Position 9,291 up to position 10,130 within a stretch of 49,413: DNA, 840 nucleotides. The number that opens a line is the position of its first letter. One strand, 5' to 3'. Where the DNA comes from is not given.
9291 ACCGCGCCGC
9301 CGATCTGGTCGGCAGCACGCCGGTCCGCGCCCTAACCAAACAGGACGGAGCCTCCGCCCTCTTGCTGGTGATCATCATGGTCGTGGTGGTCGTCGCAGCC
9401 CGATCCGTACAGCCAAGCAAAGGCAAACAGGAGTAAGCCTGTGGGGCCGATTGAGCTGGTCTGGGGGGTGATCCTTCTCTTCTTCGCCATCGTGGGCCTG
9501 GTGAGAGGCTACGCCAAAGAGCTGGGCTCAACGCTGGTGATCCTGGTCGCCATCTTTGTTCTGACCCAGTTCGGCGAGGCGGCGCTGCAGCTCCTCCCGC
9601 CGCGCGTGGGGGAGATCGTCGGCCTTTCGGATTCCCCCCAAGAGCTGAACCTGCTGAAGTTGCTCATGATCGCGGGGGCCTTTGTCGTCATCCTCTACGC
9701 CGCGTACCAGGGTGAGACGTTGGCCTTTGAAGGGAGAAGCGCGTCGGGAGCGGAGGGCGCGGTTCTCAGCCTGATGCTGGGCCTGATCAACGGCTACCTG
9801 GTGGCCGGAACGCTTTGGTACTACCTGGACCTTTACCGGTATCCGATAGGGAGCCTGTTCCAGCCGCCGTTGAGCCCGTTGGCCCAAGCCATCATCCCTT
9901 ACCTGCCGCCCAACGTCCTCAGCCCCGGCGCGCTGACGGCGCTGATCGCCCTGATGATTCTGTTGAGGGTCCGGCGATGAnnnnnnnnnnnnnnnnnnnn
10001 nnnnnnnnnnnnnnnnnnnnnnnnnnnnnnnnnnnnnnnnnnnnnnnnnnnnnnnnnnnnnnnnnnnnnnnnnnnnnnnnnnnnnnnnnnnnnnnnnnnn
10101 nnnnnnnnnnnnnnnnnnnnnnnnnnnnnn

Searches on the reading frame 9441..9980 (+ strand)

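Call 54: search_protein_families(library=pfam, proteins=[window:9441-9980:+], max_evalue=0.0001)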
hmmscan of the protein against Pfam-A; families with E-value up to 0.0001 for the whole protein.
window:9441-9980:+ (179 aa): 1 family
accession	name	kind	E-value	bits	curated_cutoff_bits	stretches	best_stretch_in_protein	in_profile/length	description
PF02674.22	Colicin_V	-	2.1e-07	31.5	29.3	1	6-134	3-123/144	Colicin V production protein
